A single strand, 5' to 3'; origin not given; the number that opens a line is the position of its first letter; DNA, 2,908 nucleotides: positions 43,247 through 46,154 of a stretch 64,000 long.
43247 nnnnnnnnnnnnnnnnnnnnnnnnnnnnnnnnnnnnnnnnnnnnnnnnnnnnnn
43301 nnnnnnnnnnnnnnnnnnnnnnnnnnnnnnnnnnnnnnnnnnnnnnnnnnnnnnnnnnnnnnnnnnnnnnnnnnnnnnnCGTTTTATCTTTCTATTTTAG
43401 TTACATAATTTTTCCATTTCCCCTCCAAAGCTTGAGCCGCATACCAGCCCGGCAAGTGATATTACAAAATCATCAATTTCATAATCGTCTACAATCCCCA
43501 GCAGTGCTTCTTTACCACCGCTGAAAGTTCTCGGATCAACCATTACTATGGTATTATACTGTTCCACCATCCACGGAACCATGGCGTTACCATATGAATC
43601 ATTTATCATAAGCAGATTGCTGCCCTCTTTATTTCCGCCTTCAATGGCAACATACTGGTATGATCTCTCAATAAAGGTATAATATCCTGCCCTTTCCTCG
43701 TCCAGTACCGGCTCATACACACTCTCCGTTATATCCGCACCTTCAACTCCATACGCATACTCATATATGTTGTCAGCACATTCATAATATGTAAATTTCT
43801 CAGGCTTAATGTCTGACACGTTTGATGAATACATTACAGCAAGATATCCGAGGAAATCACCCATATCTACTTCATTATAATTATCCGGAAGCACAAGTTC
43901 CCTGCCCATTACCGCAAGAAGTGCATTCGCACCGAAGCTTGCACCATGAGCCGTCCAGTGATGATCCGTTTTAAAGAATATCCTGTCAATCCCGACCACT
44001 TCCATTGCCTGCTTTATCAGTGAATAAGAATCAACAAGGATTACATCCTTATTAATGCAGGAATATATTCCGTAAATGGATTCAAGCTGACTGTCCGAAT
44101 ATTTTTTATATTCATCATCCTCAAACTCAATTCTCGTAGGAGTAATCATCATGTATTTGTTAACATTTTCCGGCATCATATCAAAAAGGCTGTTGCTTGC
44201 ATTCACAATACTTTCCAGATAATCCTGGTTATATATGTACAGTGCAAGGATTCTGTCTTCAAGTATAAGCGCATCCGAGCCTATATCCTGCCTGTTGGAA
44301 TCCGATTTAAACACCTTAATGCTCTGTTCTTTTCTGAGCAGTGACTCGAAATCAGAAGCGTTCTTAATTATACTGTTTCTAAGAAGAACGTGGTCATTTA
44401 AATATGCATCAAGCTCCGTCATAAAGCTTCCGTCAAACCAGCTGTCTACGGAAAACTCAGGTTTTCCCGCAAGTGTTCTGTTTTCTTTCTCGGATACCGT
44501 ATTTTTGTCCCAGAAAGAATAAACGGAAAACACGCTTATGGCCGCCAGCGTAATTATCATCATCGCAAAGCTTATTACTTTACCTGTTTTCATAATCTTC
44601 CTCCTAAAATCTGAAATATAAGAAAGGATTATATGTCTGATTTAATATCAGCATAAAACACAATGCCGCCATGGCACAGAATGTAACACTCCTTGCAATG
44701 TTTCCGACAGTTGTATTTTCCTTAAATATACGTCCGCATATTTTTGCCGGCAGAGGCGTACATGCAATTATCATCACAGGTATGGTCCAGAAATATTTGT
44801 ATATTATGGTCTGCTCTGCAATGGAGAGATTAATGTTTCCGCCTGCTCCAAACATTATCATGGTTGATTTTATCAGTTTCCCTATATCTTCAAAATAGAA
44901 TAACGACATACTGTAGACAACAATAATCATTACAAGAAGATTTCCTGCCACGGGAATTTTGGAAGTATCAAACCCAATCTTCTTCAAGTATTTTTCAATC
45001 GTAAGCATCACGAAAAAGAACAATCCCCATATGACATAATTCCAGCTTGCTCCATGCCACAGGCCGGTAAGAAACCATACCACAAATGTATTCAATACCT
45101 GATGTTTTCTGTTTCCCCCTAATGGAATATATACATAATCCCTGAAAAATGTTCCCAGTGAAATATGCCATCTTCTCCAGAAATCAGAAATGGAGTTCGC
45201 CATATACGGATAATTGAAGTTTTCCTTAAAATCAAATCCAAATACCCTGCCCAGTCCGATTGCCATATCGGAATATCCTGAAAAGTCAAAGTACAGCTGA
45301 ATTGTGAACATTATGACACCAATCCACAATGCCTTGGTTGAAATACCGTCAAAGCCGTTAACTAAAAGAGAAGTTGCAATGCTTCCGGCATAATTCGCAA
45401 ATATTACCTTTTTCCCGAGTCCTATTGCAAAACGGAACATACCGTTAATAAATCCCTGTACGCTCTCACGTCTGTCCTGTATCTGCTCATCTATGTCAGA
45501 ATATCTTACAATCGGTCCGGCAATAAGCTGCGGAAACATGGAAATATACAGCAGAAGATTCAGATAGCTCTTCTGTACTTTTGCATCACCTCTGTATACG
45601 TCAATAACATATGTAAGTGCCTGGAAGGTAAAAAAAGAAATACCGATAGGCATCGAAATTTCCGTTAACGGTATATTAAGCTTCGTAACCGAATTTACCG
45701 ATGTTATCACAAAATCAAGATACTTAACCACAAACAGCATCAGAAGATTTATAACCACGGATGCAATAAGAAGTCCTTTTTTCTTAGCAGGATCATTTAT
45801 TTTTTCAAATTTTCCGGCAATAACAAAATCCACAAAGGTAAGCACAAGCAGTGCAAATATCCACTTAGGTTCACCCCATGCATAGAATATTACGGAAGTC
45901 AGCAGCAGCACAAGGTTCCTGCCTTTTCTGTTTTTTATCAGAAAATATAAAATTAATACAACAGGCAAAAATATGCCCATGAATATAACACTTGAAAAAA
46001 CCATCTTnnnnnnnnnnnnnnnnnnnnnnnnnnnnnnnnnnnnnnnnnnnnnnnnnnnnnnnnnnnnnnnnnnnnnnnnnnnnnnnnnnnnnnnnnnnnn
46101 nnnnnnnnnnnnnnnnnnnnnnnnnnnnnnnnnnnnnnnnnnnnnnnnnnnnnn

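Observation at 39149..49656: Uncharacterised O-acetylated polysaccharide system: GT2 synthase, MBOAT/DHHW pair, WecB and two glycosidase-like paralogues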

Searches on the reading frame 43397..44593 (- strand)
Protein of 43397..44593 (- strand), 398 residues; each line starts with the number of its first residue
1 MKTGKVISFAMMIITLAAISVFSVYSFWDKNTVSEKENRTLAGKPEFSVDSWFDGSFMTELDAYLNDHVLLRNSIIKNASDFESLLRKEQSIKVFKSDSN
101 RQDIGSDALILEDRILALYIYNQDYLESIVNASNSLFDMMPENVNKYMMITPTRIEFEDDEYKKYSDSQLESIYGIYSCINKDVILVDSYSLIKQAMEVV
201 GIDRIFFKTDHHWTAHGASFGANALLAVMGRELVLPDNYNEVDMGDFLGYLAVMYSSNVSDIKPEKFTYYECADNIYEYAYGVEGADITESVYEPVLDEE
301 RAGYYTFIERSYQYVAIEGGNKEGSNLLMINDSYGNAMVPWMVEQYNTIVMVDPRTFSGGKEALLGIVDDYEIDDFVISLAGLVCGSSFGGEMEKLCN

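Call 3: search_protein_families(library=pfam, proteins=[window:43397-44593:-], max_evalue=0.01)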
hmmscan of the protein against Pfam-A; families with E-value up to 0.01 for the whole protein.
window:43397-44593:- (398 aa): 2 families
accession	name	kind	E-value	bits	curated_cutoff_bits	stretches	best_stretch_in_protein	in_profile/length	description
PF14286.12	DHHW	-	4.5e-27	95.7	25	1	108-352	137-385/385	DHHW protein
PF16822.11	ALGX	-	4.1e-06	27.1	26.5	1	143-232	43-133/268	SGNH hydrolase-like domain, acetyltransferase AlgX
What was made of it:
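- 43397..44593 (-): DHHW / PatB1-like SGNH-type extracytoplasmic O-acetyltransferase. PF14286 4.5e-27, ALGX 4.1e-6 (call 3).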

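Call 9: search_protein_families(library=ncbifam, proteins=[window:43397-44593:-], max_evalue=0.01)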
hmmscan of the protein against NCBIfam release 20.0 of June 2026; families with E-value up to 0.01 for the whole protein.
window:43397-44593:- (398 aa): 0 families

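Call 13: search_solved_structures(query=window:43397-44593:-, max_evalue=1)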
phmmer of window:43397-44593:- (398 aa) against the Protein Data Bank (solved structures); distinct sequences matched with E-value up to 1: 4.
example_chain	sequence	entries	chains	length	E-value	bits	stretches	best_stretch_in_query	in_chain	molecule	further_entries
4nzk_A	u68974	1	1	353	2.9e-18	69.3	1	133-358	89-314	Uncharacterized protein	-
5v8d_A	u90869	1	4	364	8.5e-14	54.6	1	36-358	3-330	Bacillus cereus PatB1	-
5v8e_A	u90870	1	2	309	1.1e-07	34.5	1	126-358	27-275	Bacillus cereus PatB1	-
4o8v_A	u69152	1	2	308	0.25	13.6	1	201-235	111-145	Alginate biosynthesis protein AlgJ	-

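Call 90: search_solved_structures(query=window:43397-44593:-, max_evalue=1e-10, show_alignments=2)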
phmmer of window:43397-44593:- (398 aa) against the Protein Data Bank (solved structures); distinct sequences matched with E-value up to 1e-10: 2.
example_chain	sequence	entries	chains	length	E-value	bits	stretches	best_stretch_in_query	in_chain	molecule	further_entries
4nzk_A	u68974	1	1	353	2.9e-18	69.3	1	133-358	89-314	Uncharacterized protein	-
5v8d_A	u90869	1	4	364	8.5e-14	54.6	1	36-358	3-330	Bacillus cereus PatB1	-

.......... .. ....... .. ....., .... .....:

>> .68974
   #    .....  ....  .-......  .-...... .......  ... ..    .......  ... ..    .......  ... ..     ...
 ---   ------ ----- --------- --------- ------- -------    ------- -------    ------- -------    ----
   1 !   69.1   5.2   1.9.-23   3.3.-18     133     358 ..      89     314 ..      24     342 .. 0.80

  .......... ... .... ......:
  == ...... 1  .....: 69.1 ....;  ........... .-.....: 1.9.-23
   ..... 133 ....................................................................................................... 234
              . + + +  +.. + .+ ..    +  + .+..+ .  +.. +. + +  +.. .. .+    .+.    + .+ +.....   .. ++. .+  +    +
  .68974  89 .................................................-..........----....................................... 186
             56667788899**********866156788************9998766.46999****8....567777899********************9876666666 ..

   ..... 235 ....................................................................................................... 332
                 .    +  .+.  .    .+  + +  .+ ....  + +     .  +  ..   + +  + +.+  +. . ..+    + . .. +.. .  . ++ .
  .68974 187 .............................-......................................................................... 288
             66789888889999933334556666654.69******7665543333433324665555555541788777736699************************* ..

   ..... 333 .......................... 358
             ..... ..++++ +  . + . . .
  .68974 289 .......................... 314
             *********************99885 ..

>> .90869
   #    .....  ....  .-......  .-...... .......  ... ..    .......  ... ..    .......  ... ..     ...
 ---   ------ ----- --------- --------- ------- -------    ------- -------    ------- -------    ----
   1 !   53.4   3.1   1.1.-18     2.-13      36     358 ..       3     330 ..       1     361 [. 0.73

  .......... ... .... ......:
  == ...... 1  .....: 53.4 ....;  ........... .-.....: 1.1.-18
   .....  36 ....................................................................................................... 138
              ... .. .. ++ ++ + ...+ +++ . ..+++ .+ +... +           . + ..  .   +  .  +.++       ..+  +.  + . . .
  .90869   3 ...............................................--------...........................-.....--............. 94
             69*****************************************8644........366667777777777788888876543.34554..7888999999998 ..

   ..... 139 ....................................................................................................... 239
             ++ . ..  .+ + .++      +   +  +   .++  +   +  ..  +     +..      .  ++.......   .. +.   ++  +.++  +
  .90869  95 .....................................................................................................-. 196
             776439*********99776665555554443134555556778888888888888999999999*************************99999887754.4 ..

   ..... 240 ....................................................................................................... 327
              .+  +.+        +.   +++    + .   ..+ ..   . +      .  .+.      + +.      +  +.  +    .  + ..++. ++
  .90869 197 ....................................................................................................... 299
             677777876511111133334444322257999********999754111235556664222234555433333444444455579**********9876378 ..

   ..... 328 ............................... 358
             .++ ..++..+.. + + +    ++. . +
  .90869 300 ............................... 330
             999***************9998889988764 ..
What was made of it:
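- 43397..44593 (-): PDB 4nzk 2.9e-18 and B. cereus PatB1 8.5e-14, with KTDHHW and DS(Y/F)xNA aligned (calls 13, 90).
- Checked: DHHW, 43397-44593: 4.5e-27; B. cereus PatB1 at 8.5e-14, with the DHHW and DS(Y/F)xNA motifs aligned (calls 3, 13, 90).
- The DHHW protein's closest characterised relative is PatB1 (calls 13, 90).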

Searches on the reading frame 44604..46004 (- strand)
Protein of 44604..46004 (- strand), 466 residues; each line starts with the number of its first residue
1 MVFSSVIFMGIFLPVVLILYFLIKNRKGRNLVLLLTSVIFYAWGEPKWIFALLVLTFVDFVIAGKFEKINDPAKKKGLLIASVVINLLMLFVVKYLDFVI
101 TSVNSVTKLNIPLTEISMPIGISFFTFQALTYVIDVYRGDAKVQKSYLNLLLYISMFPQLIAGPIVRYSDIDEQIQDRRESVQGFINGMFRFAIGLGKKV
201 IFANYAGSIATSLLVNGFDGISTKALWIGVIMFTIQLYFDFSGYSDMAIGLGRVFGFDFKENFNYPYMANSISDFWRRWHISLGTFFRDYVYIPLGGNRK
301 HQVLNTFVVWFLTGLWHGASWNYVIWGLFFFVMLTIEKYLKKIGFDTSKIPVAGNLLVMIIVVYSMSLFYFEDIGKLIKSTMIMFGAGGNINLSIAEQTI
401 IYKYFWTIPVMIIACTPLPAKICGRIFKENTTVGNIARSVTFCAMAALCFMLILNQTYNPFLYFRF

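Call 3: search_protein_families(library=pfam, proteins=[window:44604-46004:-], max_evalue=0.01)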
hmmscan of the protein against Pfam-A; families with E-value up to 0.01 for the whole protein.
window:44604-46004:- (466 aa): 2 families
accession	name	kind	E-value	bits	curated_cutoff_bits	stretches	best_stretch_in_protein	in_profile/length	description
PF03062.24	MBOAT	-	6.1e-30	105.1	27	1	146-370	80-326/337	MBOAT, membrane-bound O-acyltransferase family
PF13813.11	MBOAT_2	-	0.0031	18.2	25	1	261-319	3-66/85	Membrane bound O-acyl transferase family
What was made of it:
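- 44604..46004 (-): MBOAT (AlgI/PatA/DltB-like) membrane acyl-transfer protein. PF03062 6.1e-30 (call 3).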

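Call 9: search_protein_families(library=ncbifam, proteins=[window:44604-46004:-], max_evalue=0.01)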
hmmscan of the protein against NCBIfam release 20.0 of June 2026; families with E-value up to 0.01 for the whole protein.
window:44604-46004:- (466 aa): 1 family
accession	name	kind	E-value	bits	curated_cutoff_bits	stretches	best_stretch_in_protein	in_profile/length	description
TIGR04091.1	LTA_dltB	equivalog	1.8e-44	152.5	375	1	9-344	13-346/380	D-alanyl-lipoteichoic acid biosynthesis protein DltB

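Call 87: search_solved_structures(query=window:44604-46004:-, max_evalue=0.001)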
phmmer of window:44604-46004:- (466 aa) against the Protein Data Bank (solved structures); distinct sequences matched with E-value up to 0.001: 4.
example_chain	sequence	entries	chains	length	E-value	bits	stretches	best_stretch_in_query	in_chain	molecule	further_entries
6bug_C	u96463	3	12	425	6.7e-20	74.8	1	46-341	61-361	D-alanyl transfer protein DltB | Integral membrane protein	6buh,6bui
8jem_A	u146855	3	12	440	7.4e-20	74.7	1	46-341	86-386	Teichoic acid D-alanyltransferase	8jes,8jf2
7q1u_A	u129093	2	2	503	1.1e-05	28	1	144-342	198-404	Protein-cysteine N-palmitoyltransferase HHAT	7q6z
7mhy_A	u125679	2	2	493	1.3e-05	27.8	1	143-342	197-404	Protein-cysteine N-palmitoyltransferase HHAT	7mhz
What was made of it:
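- Closest known: PatA/PatB and AlgI/AlgJ/AlgX-type two-component O-acetylation. Same: There is direct homology to B. cereus PatB1 and DltB, with motifs conserved (calls 13, 87, 90).
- Acetylation: the MBOAT and DHHW pair is homologous to DltB and PatB1, with catalytic motifs retained (calls 13, 87, 90).
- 44604..46004 (-): DltB structures 6.7e-20 (call 87).
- Checked: MBOAT, 44604-46004: 6.1e-30; DltB in the PDB at 6.7e-20 (calls 3, 87).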
